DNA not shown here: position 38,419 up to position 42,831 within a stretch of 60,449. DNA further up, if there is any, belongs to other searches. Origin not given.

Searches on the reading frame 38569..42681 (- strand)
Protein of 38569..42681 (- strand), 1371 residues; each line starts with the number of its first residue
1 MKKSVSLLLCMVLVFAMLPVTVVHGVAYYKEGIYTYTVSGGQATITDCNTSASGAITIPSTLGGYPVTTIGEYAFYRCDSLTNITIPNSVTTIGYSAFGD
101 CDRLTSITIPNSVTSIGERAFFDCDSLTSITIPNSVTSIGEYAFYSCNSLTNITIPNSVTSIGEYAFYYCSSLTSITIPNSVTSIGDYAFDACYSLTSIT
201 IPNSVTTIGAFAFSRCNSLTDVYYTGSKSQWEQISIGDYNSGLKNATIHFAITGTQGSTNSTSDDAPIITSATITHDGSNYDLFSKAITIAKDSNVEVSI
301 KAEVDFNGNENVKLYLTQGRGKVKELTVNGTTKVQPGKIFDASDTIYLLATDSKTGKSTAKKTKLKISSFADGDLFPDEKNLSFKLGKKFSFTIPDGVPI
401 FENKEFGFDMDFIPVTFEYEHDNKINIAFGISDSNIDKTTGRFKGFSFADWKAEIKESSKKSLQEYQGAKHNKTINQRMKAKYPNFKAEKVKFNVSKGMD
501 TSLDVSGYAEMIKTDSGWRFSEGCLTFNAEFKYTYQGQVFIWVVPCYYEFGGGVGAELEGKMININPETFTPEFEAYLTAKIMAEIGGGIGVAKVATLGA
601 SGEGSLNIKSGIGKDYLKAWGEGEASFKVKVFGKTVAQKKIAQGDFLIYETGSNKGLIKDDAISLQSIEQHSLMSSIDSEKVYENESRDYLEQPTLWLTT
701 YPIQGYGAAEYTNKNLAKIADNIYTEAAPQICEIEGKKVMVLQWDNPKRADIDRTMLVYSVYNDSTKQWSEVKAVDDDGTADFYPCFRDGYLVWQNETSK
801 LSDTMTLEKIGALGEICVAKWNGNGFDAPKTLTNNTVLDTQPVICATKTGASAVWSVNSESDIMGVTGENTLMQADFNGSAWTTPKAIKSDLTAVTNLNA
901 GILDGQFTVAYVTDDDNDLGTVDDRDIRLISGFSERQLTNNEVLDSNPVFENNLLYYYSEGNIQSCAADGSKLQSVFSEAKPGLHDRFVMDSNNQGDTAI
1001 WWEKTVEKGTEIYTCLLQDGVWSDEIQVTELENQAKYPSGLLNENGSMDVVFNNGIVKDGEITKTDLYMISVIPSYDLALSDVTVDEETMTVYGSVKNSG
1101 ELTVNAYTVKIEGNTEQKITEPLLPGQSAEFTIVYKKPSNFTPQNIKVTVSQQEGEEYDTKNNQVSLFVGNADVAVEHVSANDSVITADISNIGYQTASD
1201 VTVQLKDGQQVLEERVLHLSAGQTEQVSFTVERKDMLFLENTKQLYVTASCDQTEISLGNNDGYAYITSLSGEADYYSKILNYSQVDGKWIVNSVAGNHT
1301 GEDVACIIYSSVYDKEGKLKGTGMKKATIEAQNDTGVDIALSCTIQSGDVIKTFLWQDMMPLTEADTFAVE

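Call 29: search_protein_families(library=pfam, alignment_id=A3, max_evalue=0.001)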
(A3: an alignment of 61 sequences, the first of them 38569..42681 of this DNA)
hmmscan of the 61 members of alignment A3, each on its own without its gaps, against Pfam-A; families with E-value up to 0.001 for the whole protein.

A. member 1, window:38569-42681:- (1371 aa): 3 families
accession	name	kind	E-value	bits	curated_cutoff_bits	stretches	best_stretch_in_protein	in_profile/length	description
PF13306.12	LRR_5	-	2.3e-67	225.2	27.7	2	68-170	1-101/127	BspA type Leucine rich repeat region (6 copies)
PF13855.12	LRR_8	-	5.4e-07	29.7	27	0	111-155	11-56/61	Leucine rich repeat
PF07705.17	CARDB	-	2.1e-05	25.1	22.7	1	1167-1253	4-85/101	CARDB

B. families by the number of members that match (of 61 scanned): 42 families (the first 25 are shown)
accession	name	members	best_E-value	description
PF13306.12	LRR_5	11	0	BspA type Leucine rich repeat region (6 copies)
PF13855.12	LRR_8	7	3e-42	Leucine rich repeat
PF05725.18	FNIP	3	3.6e-16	FNIP Repeat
PF13240.11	Zn_Ribbon_1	3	5e-12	zinc-ribbon domain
PF13248.11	Zn_ribbon_3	3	3e-09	zinc-ribbon domain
PF01381.28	HTH_3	2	2.4e-15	Helix-turn-helix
PF12773.13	DZR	2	3.4e-10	Double zinc ribbon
PF13560.12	HTH_31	2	5.6e-09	Helix-turn-helix domain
PF12844.13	HTH_19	2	7.8e-09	Helix-turn-helix domain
PF13443.12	HTH_26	2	8.2e-07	Cro/C1-type HTH DNA-binding domain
PF13205.12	Big_5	2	8.8e-07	Bacterial Ig-like domain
PF01541.30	GIY-YIG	2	2.8e-06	GIY-YIG catalytic domain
PF08279.18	HTH_11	2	8.3e-05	HTH domain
PF13412.12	HTH_24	2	9.3e-05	Winged helix-turn-helix DNA-binding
PF17117.11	DUF5104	2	0.00045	Domain of unknown function (DUF5104)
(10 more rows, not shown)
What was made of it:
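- The controlled genes are heterogeneous (call 29).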
